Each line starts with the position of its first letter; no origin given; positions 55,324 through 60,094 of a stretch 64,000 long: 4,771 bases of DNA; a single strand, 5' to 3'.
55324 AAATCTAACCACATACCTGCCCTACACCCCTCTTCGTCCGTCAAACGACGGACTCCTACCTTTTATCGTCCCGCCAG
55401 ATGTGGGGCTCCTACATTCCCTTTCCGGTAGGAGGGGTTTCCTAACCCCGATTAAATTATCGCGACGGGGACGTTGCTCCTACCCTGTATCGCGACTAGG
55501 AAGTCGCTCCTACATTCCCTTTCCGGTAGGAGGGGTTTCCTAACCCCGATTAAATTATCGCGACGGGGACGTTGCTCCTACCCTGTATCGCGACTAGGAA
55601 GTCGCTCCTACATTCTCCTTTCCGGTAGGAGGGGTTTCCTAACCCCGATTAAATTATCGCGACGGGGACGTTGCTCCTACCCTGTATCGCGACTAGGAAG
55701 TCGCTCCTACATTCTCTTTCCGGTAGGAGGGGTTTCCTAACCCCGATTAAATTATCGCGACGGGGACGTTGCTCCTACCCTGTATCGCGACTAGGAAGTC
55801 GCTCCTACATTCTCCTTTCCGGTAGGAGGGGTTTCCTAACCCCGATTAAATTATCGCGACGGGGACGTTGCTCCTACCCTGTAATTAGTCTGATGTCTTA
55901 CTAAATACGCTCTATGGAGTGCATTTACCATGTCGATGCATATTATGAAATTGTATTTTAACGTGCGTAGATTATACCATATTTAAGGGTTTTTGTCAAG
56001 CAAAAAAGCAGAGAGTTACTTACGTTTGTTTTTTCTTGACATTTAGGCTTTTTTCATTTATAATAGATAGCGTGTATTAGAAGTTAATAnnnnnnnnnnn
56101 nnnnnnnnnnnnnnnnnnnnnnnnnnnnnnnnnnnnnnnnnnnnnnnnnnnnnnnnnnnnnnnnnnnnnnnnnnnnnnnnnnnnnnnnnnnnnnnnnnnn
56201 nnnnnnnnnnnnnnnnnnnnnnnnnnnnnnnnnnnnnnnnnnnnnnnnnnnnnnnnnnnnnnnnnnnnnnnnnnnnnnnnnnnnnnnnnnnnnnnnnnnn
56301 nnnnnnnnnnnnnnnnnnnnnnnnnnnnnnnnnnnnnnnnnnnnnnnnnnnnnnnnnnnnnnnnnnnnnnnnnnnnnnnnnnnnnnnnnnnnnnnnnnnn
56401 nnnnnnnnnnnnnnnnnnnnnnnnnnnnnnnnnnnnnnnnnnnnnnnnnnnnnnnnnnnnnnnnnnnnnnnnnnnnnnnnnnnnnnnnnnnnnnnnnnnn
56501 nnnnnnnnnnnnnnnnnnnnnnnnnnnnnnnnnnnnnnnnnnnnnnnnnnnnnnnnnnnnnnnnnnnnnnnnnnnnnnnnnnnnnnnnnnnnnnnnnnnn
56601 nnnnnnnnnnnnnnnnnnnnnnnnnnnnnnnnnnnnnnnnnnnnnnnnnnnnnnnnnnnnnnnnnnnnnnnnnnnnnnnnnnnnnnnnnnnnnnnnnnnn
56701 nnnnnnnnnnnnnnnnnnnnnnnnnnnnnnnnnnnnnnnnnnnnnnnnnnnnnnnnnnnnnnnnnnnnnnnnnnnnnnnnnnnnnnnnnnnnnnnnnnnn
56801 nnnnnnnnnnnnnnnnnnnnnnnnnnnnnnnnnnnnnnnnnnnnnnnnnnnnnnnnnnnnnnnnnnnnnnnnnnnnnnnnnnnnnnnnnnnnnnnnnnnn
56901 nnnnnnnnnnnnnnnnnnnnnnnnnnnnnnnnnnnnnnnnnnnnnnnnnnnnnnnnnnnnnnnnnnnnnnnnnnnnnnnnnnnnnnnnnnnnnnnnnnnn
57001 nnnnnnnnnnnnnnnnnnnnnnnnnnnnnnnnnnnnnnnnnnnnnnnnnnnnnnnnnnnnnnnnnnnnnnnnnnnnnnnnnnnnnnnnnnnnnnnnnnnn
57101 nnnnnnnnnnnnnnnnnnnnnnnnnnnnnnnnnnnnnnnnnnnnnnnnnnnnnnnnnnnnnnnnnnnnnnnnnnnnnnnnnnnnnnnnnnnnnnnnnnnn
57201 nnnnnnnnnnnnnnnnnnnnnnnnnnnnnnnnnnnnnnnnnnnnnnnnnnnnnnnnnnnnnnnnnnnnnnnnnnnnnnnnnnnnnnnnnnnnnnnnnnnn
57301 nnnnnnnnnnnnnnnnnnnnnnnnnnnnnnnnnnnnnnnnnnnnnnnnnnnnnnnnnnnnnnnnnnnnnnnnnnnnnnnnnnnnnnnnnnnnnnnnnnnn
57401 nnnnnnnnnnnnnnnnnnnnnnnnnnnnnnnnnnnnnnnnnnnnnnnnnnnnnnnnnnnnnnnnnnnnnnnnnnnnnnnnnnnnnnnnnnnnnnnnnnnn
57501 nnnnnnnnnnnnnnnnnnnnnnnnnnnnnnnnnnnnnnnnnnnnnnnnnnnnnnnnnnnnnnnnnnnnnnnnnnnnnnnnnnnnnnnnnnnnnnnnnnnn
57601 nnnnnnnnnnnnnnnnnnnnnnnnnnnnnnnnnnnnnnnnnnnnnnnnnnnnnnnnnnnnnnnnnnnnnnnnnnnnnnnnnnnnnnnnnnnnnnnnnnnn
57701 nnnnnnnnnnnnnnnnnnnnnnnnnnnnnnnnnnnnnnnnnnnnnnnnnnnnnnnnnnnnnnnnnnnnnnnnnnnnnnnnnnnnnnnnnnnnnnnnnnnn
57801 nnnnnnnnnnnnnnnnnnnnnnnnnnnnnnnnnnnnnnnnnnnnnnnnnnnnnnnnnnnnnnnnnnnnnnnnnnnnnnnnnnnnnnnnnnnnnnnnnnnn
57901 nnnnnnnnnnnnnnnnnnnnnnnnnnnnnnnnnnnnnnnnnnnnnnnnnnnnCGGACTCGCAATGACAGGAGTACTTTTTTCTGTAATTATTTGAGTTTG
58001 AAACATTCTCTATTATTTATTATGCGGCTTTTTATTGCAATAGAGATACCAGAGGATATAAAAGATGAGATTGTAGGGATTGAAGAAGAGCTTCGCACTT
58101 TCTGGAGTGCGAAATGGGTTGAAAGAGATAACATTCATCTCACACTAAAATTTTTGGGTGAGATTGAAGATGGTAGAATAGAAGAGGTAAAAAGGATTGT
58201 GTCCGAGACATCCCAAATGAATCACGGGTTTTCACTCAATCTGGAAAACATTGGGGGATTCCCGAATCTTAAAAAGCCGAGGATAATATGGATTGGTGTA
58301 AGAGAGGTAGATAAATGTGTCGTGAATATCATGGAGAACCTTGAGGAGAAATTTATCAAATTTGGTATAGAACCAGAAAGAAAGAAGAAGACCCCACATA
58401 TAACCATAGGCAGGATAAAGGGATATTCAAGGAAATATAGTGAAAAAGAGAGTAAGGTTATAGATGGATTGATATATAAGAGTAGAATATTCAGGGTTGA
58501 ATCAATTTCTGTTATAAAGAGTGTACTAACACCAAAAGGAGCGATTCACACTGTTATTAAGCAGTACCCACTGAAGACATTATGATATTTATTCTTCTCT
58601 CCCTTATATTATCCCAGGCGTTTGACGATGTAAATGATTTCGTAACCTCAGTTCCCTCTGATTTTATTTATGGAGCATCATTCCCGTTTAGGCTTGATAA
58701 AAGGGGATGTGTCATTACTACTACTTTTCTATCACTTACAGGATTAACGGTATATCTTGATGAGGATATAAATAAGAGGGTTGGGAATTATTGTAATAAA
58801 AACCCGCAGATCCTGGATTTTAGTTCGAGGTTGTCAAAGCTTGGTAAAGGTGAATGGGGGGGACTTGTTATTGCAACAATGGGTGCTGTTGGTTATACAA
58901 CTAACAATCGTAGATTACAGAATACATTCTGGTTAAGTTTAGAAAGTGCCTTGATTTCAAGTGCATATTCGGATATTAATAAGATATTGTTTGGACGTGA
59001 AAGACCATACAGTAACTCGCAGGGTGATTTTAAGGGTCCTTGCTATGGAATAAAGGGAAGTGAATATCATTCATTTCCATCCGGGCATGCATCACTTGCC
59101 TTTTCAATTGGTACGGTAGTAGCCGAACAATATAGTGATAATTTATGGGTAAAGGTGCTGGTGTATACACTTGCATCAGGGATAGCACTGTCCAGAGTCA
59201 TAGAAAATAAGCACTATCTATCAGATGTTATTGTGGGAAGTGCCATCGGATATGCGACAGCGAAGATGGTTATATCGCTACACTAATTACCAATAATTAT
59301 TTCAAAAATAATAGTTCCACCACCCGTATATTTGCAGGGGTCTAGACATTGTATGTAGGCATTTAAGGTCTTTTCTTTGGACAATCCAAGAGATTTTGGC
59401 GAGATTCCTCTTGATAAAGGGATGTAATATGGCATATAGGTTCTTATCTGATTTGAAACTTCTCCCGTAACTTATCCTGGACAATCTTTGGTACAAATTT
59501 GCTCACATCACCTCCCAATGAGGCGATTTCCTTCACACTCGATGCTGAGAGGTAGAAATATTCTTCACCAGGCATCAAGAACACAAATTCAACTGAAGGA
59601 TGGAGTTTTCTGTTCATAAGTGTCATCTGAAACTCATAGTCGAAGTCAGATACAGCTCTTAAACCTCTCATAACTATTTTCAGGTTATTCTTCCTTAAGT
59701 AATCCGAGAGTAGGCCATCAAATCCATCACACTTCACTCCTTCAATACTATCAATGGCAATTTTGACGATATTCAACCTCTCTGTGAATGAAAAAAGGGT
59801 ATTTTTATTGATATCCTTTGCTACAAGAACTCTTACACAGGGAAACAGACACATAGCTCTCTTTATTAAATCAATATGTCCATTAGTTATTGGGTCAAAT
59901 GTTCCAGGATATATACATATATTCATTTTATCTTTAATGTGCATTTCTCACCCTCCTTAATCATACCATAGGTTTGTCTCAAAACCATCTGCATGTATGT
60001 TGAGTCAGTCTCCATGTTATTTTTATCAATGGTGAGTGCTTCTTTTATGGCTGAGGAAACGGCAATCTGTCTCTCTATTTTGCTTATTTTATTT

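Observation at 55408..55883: Near-perfect tandem array (4.8 copies of 98-99 bp) of hairpin-rich units between the M16 peptidase and permease genes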

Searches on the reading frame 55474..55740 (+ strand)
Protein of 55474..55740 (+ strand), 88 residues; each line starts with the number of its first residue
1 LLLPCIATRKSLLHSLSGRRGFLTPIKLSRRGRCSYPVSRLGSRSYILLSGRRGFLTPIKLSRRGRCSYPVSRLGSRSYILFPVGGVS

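Call 11: search_protein_families(library=pfam, proteins=[window:55474-55740:+])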
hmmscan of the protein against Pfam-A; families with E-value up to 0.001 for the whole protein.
window:55474-55740:+ (88 aa): 0 families

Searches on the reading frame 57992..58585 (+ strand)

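Call 11: search_protein_families(library=pfam, proteins=[window:57992-58585:+])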
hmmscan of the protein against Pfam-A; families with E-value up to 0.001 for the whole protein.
window:57992-58585:+ (197 aa): 3 families
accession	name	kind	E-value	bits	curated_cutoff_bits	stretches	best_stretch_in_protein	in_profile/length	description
PF02834.22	LigT_PEase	-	3e-25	88.7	23.3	2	17-100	1-87/87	LigT like Phosphoesterase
PF13563.12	2_5_RNA_ligase2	-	6.3e-10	39.7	27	1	32-141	10-115/152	2'-5' RNA ligase superfamily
PF10469.15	AKAP7_NLS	-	2.9e-06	27.8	24.4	1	40-155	35-162/208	AKAP7 2'5' RNA ligase-like domain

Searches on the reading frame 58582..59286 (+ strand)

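Call 11: search_protein_families(library=pfam, proteins=[window:58582-59286:+])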
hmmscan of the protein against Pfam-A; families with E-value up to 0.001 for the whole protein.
window:58582-59286:+ (234 aa): 3 families
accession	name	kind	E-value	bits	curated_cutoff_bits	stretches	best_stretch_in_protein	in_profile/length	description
PF01569.27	PAP2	-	7.6e-21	74.7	27.2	1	119-232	5-123/130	PAP2 superfamily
PF14378.12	PAP2_3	-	4.7e-09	36.8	27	1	159-227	121-188/190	PAP2 superfamily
PF14360.12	PAP2_C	-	3.6e-06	27.9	27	1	167-225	8-67/74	PAP2 superfamily C-terminal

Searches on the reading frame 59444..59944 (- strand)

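Call 11: search_protein_families(library=pfam, proteins=[window:59444-59944:-])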
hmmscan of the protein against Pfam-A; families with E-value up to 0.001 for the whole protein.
window:59444-59944:- (166 aa): 2 families
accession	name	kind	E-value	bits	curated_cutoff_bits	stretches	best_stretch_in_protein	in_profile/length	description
PF01467.32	CTP_transf_like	-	8.1e-22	78.3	21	1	11-139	1-132/133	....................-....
PF08218.17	Citrate_ly_lig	-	0.00085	19.5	20.9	0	17-72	9-62/182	Citrate lyase ligase C-terminal domain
